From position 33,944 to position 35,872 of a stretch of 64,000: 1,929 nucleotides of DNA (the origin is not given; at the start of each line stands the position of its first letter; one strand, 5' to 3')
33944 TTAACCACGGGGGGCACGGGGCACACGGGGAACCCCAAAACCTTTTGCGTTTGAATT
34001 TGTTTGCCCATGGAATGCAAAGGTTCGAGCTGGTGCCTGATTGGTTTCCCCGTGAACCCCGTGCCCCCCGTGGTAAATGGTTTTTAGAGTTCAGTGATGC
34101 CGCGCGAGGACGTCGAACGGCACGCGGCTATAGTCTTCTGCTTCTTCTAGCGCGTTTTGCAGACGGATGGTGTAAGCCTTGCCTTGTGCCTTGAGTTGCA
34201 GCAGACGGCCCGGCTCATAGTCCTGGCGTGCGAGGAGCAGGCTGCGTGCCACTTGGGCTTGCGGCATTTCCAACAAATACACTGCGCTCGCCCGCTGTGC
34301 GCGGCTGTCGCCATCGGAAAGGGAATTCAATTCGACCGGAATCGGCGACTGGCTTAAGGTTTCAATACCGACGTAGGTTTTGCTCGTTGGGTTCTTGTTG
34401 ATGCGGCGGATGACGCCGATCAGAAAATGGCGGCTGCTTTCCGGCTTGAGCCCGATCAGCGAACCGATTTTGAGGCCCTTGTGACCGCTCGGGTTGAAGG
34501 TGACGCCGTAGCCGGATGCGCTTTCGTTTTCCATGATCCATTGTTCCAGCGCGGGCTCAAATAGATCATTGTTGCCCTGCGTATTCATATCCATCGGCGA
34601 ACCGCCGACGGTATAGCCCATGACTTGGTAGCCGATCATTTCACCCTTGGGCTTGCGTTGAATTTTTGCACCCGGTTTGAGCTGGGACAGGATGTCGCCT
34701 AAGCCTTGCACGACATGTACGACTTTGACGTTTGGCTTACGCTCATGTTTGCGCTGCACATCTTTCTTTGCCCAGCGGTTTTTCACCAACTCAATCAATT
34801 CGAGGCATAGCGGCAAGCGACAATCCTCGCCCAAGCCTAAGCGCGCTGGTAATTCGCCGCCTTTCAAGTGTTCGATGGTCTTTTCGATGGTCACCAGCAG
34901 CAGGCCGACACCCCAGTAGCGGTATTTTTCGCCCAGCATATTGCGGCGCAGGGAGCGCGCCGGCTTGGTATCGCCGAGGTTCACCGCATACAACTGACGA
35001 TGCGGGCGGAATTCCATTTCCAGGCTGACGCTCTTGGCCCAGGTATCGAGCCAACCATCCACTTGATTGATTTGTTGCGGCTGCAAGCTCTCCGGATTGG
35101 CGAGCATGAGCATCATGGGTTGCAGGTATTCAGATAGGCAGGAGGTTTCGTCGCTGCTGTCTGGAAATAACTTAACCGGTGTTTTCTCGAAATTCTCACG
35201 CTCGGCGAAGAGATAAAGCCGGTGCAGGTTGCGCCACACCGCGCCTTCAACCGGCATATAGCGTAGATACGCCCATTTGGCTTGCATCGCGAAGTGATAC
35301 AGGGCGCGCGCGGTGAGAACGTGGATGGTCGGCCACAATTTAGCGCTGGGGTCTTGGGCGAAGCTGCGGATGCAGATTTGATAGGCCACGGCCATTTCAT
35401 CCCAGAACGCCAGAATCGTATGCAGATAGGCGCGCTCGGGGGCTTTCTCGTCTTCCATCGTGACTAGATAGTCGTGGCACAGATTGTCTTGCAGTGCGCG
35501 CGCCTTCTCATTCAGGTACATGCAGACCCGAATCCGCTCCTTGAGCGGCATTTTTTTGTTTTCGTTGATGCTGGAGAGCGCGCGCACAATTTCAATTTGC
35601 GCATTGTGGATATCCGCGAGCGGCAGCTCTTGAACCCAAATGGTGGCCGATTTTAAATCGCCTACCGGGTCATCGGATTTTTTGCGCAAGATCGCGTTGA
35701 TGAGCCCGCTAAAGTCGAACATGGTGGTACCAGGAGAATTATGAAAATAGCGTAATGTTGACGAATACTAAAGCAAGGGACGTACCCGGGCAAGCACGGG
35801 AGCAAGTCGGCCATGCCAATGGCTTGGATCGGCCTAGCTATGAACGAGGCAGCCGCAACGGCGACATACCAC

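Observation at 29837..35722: Three clustered paralogs of an uncharacterised ~550-aa protein with PilZ-like motifs: main candidate for an undescribed system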

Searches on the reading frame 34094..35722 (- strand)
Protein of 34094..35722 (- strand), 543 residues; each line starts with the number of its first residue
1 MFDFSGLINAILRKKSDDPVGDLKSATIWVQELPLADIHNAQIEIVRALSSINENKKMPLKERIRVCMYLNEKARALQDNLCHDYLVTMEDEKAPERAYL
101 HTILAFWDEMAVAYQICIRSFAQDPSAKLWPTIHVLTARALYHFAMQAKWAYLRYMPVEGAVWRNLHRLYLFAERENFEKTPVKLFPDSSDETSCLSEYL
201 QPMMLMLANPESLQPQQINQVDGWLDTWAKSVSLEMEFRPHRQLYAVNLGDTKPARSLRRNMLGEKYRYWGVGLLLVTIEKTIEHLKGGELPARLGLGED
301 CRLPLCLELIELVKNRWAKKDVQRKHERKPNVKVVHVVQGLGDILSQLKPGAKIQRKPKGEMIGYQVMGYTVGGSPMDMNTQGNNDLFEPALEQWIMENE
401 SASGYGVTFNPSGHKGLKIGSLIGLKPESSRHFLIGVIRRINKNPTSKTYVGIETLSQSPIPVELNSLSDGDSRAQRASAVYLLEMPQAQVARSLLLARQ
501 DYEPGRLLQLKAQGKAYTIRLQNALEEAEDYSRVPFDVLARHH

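Call 4: search_protein_families(library=pfam, proteins=[window:34094-35722:-], max_evalue=1)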
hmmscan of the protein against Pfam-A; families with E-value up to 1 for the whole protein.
window:34094-35722:- (543 aa): 0 families

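Call 5: search_protein_families(library=ncbifam, proteins=[window:34094-35722:-], max_evalue=1)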
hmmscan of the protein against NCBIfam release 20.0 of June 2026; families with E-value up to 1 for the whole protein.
window:34094-35722:- (543 aa): 1 family
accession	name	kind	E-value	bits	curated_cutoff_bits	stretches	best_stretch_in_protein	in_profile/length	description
NF038300.1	EPS_HpsL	equivalog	0.22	10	640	1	102-163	42-102/534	hormogonium polysaccharide biosynthesis protein HpsL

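Call 10: find_homologous_proteins(query=window:34094-35722:-, max_evalue=0.001)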
Query window:34094-35722:- (543 aa): 169 proteins with E <= 0.001 among 8000 candidates; the best 120 are listed.
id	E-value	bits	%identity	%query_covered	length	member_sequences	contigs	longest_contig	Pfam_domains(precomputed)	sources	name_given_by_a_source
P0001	0.0e+0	1241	100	100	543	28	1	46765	PF27104.1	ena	-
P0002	0.0e+0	1169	94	100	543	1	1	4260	PF27125.1,PF27104.1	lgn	-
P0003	0.0e+0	1155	92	100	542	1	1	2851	PF27104.1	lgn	-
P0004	0.0e+0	1145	91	100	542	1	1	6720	PF27125.1,PF27104.1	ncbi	-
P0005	0.0e+0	1114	88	100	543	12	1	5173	PF27104.1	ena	-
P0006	0.0e+0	1111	87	100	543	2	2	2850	PF27104.1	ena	-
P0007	0.0e+0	1090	86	100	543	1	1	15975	PF27125.1,PF27104.1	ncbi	-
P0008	0.0e+0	1044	88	93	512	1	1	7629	PF27104.1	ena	-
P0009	0.0e+0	1043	83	100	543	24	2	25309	PF27125.1,PF27104.1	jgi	jgi:hypothetical protein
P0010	0.0e+0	1034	82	100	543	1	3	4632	PF27125.1,PF27104.1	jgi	jgi:hypothetical protein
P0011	0.0e+0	1033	82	100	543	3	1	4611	PF27125.1,PF27104.1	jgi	jgi:hypothetical protein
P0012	0.0e+0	1026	81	100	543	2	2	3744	PF27104.1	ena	-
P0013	0.0e+0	1018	80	100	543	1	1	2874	PF27125.1,PF27104.1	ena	-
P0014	0.0e+0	1012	79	100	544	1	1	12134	PF27125.1,PF27104.1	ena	-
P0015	2.0e-298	1008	79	100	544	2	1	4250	PF27125.1,PF27104.1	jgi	jgi:hypothetical protein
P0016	5.7e-297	1003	80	100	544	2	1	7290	PF27125.1,PF27104.1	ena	-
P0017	6.0e-296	1000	80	100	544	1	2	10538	PF27125.1,PF27104.1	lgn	-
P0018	1.3e-294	996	80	98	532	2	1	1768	PF27125.1,PF27104.1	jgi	jgi:hypothetical protein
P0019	1.8e-294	995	79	100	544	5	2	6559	PF27104.1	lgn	-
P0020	8.8e-294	993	79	100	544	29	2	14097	PF27104.1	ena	-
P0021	9.4e-293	990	78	100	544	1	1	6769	PF27125.1,PF27104.1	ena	-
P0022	2.4e-290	982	78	100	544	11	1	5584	PF27125.1,PF27104.1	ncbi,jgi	-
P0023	3.2e-289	978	78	100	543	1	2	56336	PF27104.1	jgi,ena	-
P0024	4.6e-287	971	76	100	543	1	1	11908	PF27125.1,PF27104.1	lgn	-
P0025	2.2e-286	968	78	100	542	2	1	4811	PF27104.1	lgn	-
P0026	2.0e-285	965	76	100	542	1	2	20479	PF27104.1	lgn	-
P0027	1.1e-284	963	76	100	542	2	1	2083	PF27104.1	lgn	-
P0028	1.2e-282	956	78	98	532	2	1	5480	PF27125.1,PF27104.1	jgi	jgi:hypothetical protein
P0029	1.1e-281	953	75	100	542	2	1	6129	PF27125.1,PF27104.1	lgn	-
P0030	6.5e-281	950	74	100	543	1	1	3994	PF27125.1,PF27104.1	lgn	-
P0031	1.9e-279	946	76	100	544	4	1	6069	PF27104.1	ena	-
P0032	1.2e-270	917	73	100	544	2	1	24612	PF27125.1,PF27104.1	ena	-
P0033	1.4e-267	907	72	100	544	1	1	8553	PF27125.1,PF27104.1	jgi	-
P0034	3.8e-266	902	72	100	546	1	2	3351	PF27125.1,PF27104.1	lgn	-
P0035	2.5e-265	899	72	100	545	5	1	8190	PF27125.1,PF27104.1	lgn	-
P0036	2.9e-265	899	71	100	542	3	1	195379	PF27125.1,PF27104.1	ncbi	-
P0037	5.0e-264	895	72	100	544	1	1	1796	PF27125.1,PF27104.1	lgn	-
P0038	1.9e-263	893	71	100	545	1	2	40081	PF27125.1,PF27104.1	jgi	jgi:hypothetical protein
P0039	1.4e-262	890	71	100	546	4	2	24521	PF27125.1,PF27104.1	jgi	jgi:hypothetical protein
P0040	5.6e-261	885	70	100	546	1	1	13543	PF27125.1,PF27104.1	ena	-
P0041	2.5e-260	883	70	100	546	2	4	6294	PF27125.1,PF27104.1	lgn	-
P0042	4.1e-256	869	69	100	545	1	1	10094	PF27125.1,PF27104.1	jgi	jgi:hypothetical protein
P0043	1.2e-254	864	69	100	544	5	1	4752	PF27125.1,PF27104.1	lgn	-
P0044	2.3e-249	846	68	100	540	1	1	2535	PF27125.1,PF27104.1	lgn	-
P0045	7.0e-248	841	68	100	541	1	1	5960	PF27125.1,PF27104.1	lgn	-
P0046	3.9e-245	832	67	100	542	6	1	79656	PF27125.1,PF27104.1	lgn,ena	-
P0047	1.1e-242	824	69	94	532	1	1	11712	PF27104.1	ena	-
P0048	1.1e-231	788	63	100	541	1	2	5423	PF27104.1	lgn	-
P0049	2.9e-230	783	64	100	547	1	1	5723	PF27125.1,PF27104.1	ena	-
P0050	4.4e-212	723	60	100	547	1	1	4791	PF27125.1,PF27104.1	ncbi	-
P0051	1.2e-211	722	60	100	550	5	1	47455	PF27125.1,PF27104.1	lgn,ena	-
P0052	4.9e-211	720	59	100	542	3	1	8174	PF27125.1,PF27104.1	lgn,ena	-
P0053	1.0e-209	716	59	100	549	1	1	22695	PF27125.1,PF27104.1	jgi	jgi:hypothetical protein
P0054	7.9e-204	696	59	100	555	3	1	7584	PF27125.1,PF27104.1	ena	-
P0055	8.1e-203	693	57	100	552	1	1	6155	PF27125.1,PF27104.1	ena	-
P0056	7.9e-202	689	58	100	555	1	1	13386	PF27125.1,PF27104.1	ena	-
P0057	2.6e-200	685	56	100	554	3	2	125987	PF27125.1,PF27104.1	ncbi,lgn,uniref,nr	ncbi:hypothetical protein [Sulfurirhabdus autotrophica]|uniref:Uncharacterized protein n=1 Tax=Sulfu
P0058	2.1e-199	682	56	100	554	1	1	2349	PF27125.1,PF27104.1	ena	-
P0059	2.6e-198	678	57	100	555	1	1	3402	PF27125.1,PF27104.1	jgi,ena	-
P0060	1.0e-197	676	56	100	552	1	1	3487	PF27125.1,PF27104.1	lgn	-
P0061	5.2e-197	674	57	100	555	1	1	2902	PF27125.1,PF27104.1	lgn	-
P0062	8.0e-197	673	57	100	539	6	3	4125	PF27125.1,PF27104.1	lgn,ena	-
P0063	9.3e-196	669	56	100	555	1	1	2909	PF27125.1,PF27104.1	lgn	-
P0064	2.0e-193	662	57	100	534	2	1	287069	PF27125.1,PF27104.1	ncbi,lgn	-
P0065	6.8e-193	660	55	100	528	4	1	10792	PF27125.1,PF27104.1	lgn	-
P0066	8.2e-193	660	55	100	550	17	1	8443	PF27125.1,PF27104.1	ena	-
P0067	3.1e-192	658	57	100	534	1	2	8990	PF27125.1,PF27104.1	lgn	-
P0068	1.2e-190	653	56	100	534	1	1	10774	PF27125.1,PF27104.1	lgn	-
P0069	2.3e-189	648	56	100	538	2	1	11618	PF27125.1,PF27104.1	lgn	-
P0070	3.4e-189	648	53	100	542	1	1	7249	PF27125.1,PF27104.1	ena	-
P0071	2.8e-188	645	56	100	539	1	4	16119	PF27125.1,PF27104.1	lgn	-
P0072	4.3e-188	644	56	100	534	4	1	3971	PF27125.1,PF27104.1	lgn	-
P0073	4.7e-188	644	57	100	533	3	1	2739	PF27125.1,PF27104.1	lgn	-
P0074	5.7e-188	644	75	69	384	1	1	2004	PF27104.1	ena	-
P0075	7.8e-188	643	56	100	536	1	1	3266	PF27125.1,PF27104.1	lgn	-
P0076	2.5e-187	642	53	100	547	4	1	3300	PF27104.1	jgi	jgi:hypothetical protein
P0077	3.3e-187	641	55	100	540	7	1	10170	PF27125.1,PF27104.1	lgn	-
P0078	8.3e-187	640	53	100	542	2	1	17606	PF27125.1,PF27104.1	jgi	-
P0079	1.4e-186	639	55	100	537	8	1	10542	PF27125.1,PF27104.1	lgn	-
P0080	1.5e-186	639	52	100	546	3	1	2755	PF27125.1,PF27104.1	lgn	-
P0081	2.3e-185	635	56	100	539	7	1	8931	PF27125.1,PF27104.1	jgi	-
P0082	4.0e-185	634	56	100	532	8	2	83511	PF27125.1,PF27104.1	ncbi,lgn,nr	ncbi:MAG: hypothetical protein KKH74_08290 [Gammaproteobacteria bacterium]|nr:hypothetical protein [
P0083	4.7e-185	634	55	100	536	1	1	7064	PF27125.1,PF27104.1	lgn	-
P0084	5.4e-185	634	55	100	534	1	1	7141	PF27125.1,PF27104.1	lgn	-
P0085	6.5e-185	634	55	100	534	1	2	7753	PF27125.1,PF27104.1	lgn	-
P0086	1.0e-184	633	55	100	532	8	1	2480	PF27125.1,PF27104.1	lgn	-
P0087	1.6e-184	632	56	100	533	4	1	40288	PF27125.1,PF27104.1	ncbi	ncbi:MAG: hypothetical protein ABFE02_04975 [Sulfuricella sp.]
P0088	2.5e-184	632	56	100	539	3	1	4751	PF27125.1,PF27104.1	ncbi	ncbi:MAG: hypothetical protein ABFE02_16910 [Sulfuricella sp.]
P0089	2.0e-183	629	54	100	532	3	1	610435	PF27125.1,PF27104.1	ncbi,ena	-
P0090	3.1e-183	628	55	100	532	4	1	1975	PF27125.1,PF27104.1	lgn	-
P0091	4.1e-183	628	55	100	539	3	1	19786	PF27125.1,PF27104.1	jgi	jgi:hypothetical protein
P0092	1.4e-181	623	54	100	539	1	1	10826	PF27125.1,PF27104.1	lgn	-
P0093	1.9e-181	622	56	96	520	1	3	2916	PF27125.1,PF27104.1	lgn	-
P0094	1.1e-180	620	54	100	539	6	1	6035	PF27125.1,PF27104.1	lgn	-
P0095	1.2e-180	620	54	100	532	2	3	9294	PF27125.1,PF27104.1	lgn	-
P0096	3.2e-180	618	55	100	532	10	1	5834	PF27104.1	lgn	-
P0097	1.2e-179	616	51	100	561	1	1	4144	PF27125.1,PF27104.1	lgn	-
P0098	4.4e-179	614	51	100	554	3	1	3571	PF27125.1,PF27104.1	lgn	-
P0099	1.7e-178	613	53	100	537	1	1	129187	PF27125.1,PF27104.1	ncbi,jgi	jgi:hypothetical protein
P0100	2.3e-176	605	54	100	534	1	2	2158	PF27125.1,PF27104.1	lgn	-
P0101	5.7e-176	604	53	100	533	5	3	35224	PF27125.1,PF27104.1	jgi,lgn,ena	jgi:hypothetical protein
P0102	1.2e-174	600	52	100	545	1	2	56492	PF27104.1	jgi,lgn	jgi:hypothetical protein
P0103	1.8e-174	599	54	100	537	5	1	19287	PF27125.1,PF27104.1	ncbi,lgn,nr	ncbi:MAG: hypothetical protein Q8O37_13055 [Sulfuricellaceae bacterium]|nr:hypothetical protein [Sul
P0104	2.0e-174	599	52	100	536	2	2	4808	PF27125.1,PF27104.1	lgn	-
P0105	4.8e-174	598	54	100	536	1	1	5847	PF27125.1,PF27104.1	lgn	-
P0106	1.6e-170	586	53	100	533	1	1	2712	PF27125.1,PF27104.1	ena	-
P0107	1.1e-167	577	53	100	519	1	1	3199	PF27125.1,PF27104.1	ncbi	ncbi:MAG: hypothetical protein ACK4ZS_06020 [Sulfurimicrobium sp.]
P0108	4.0e-166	572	49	100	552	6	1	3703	PF27104.1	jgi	jgi:hypothetical protein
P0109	1.5e-165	570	50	100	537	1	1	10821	PF27125.1,PF27104.1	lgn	-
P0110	1.1e-163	564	51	100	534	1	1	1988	PF27125.1,PF27104.1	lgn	-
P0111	9.4e-163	561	49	100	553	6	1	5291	PF27125.1,PF27104.1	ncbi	-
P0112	2.8e-162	559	48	100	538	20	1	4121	PF27125.1,PF27104.1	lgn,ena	-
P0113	4.2e-160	552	49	100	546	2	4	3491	PF27125.1,PF27104.1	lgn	-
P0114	1.2e-157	544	48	100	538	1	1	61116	PF27125.1,PF27104.1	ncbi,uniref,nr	ncbi:hypothetical protein [Chitinivorax sp. B]|uniref:hypothetical protein n=1 Tax=Chitinivorax sp. 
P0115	7.6e-155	534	48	100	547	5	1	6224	PF27104.1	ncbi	-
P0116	2.2e-154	533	47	100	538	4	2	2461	PF27125.1,PF27104.1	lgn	-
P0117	1.3e-149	517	46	100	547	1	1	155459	PF27125.1,PF27104.1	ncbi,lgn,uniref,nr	ncbi:hypothetical protein HNQ59_001946 [Chitinivorax tropicus]|uniref:GTPase n=1 Tax=Chitinivorax tr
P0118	2.1e-149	516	45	100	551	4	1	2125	PF27125.1,PF27104.1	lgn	-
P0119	1.6e-148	514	47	100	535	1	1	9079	PF27125.1,PF27104.1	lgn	-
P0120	6.7e-148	512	45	100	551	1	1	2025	PF27125.1,PF27104.1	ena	-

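Call 15: search_protein_families(library=padloc, proteins=[window:34094-35722:-], max_evalue=1)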
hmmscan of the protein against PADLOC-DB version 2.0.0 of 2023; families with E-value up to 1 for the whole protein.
window:34094-35722:- (543 aa): 1 family
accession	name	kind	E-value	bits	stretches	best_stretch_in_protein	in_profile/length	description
PDLC04099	HerA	-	0.025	11.9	1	415-449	34-68/214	-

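Call 17: find_encoding_contigs(protein=P0057, flank=10000, max_places=3)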
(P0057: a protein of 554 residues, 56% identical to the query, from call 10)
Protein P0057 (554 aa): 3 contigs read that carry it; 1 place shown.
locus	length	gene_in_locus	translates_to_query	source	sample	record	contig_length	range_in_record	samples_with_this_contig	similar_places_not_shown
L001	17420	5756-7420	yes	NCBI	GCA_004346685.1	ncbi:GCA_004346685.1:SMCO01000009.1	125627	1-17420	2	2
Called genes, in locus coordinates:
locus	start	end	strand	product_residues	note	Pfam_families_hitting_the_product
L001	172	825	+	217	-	PF01323:DSBA, PF13743:Thioredoxin_5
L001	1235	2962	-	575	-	PF14311:DUF4379, PF22799:PIR1-like_C (faint), PF26373:MamC (faint), PF14311:DUF4379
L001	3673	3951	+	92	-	-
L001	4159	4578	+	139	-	PF03748:FliL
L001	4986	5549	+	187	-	PF00994:MoCF_biosynth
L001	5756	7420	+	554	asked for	PF27104:FimW_N, PF27125:FimW_C (weak)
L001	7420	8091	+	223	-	PF02230:Abhydrolase_2, PF12146:Hydrolase_4 (faint)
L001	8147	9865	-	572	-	PF27104:FimW_N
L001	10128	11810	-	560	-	PF27104:FimW_N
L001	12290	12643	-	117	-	-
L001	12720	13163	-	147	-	PF00571:CBS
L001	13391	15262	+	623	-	PF00270:DEAD, PF00271:Helicase_C, PF16124:RecQ_Zn_bind, PF09382:RQC, PF00570:HRDC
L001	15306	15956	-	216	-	PF24125:Cds6_C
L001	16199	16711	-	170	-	PF01863:YgjP-like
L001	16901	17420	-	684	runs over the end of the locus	PF03030:H_PPase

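Call 26: find_related_loci(query=A2, collection=genome_contigs, flank=10000)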
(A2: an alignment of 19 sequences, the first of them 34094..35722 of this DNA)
Query A2 (543 aa) in genome_contigs; peptide patterns used: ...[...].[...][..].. (x = any residue, [..] = any of these).
38 stretches matched a pattern; 28 encode a relative of the query (tblastn E <= 1e-3); 28 distinct loci.
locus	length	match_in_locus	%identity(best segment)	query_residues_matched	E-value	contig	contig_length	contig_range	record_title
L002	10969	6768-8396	99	1-543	0e+0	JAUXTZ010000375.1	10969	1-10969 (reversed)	MAG: Burkholderiales bacterium isolate C13_metabat.bin.42 C13_k141_196842, whole genome shotgun sequence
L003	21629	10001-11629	93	1-543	0e+0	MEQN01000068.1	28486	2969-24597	MAG: Betaproteobacteria bacterium RBG_16_58_11 RBG_16_scaffold_2328, whole genome shotgun sequence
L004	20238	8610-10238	93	1-543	0e+0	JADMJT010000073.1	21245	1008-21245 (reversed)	MAG: Burkholderiales bacterium isolate MAG_47 NODE_1875_length_21245_cov_103.201935, whole genome shotgun sequence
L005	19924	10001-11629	83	1-543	0e+0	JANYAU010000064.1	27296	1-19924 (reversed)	MAG: Betaproteobacteria bacterium isolate GL140_5_metabat_36 GL140_5_k141_1021996, whole genome shotgun sequence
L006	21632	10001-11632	80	1-543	0e+0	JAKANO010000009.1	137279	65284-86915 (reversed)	MAG: Proteobacteria bacterium isolate WY5.bin77 NODE_186_length_137279_cov_2.506496, whole genome shotgun sequence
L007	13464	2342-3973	80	1-543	0e+0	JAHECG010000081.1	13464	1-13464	MAG: Betaproteobacteria bacterium isolate Ww164 NODE_9739_length_13464_cov_12.752529, whole genome shotgun sequence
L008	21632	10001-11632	76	1-543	0e+0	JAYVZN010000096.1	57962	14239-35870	MAG: Betaproteobacteria bacterium isolate GL90_UP_metabinner_2 GL90_UP_metabinner_2_95, whole genome shotgun sequence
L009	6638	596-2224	69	1-543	0e+0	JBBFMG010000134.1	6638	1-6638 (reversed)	MAG: Burkholderiales bacterium isolate Uz-U4-45 NODE_134_length_6638_cov_3.727023, whole genome shotgun sequence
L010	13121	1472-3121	60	1-542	0e+0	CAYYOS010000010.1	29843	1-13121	MAG TPA_asm: uncultured Burkholderiales bacterium isolate binchicken_co174_53 genome assembly, contig: NODE_219_length_2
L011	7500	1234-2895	56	1-542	0e+0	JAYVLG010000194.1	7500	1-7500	MAG: Sulfurirhabdus sp. isolate GL54_UP_metabat_36 GL54_UP_metabat_36_193, whole genome shotgun sequence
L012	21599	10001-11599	57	1-541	0e+0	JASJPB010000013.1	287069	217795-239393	MAG: Sulfuricellaceae bacterium isolate MAG_148 NODE_16_length_287069_cov_19.633986, whole genome shotgun sequence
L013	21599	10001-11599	56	1-542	0e+0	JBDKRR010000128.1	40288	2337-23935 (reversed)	MAG: Sulfuricella sp. isolate 5_bin.115_R1 c_000001961815, whole genome shotgun sequence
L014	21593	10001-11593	54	1-541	0e+0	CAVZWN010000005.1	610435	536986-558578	MAG: uncultured Gammaproteobacteria bacterium isolate MFD04716.bin.1.293 genome assembly, contig: contig_8543, whole gen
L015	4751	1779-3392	56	1-541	0e+0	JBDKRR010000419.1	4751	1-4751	MAG: Sulfuricella sp. isolate 5_bin.115_R1 c_000001690193, whole genome shotgun sequence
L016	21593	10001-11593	55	1-541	0e+0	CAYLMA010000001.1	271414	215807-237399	MAG TPA_asm: uncultured Sulfuricella sp. isolate SRP302447_co1_56 genome assembly, contig: NODE_127_length_271414_cov_55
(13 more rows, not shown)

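Call 28: predict_structure(alignment_id=A2)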
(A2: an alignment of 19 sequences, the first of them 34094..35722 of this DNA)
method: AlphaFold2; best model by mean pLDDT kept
length: 543 residues; sequences in the alignment: 19
mean_pLDDT: 78.2   pTM: 0.74
mean pLDDT of the five models: 78.2, 77.8, 77.0, 76.9, 75.6
residues with pLDDT >= 90: 157; 70-90: 270; 50-70: 50; < 50: 66
segments of 3 or more residues with pLDDT < 50: 1-17, 353-391, 413-415, 470-474
pLDDT, mean of each block of 10 residues (from residue 1): 43 47 82 82 90 87 93 91 86 83 95 95 91 95 96 86 93 94 90 93 90 85 89 72 70 75 70 86 84 69 79 83 61 79 79 40 31 26 31 74 81 62 81 84 74 87 81 63 84 89 88 85 85 91 73
secondary structure, 60 per line:
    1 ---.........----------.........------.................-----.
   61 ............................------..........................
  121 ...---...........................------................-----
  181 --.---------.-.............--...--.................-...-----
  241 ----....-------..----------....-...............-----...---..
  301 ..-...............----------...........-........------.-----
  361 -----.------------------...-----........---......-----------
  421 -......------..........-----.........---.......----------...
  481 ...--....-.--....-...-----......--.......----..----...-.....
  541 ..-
elements in order: H4-12 H23-31 H38-54 H60-88 H95-123 H127-153 H160-175 H195-207 H215-231 E233-235 E245-248 E268-271 H273-287 H299-302 H304-318 E329-339 H341-348 E393-400 E404-409 E422-427 E434-443 E449-457 E461-467 E478-483 E494-497 E507-512 E515-521 E532-534 E536-542

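Call 30: search_protein_representatives(alignment_id=A2)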
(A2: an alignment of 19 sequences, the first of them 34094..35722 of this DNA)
Query: 19 sequences, 544 profile positions. Proteins with E-value up to 0.001 (for the whole library): 5190; up to 1e-10: 3672; up to 1e-30: 1092. The best 150 are listed.
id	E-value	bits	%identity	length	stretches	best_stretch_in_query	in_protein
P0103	1.2e-241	819.7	-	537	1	1-543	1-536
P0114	1.7e-234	796.1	-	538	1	1-543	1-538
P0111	1.7e-201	687.2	-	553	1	2-543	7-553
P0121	1.2e-187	641.4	-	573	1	10-543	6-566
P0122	4.6e-186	636.2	-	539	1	1-542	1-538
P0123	1.5e-156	538.9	-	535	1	1-542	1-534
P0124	1.9e-149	515.3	-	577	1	5-543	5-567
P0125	4.8e-147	507.4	-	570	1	9-542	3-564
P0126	3.6e-136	471.6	-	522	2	1-353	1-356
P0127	7.8e-135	467.1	-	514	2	1-351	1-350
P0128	8.6e-134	463.7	-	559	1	11-540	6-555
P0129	1.2e-130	453.3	-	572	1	3-536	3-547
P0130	8.3e-125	434.0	-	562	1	9-543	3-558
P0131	5.1e-119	414.9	-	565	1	14-540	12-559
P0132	5.7e-118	411.5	-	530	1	1-543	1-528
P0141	5.1e-111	388.5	-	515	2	1-361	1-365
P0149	5.0e-106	372.1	-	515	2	1-353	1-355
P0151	8.2e-102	358.2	-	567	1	1-540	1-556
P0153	1.8e-99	350.4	-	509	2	1-356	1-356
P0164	1.1e-94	334.7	-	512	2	1-346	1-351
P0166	5.0e-94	332.5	-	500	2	1-350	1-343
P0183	3.7e-86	306.5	-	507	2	1-354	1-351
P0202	1.4e-80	288.1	-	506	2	1-344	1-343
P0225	2.5e-74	267.4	-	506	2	1-348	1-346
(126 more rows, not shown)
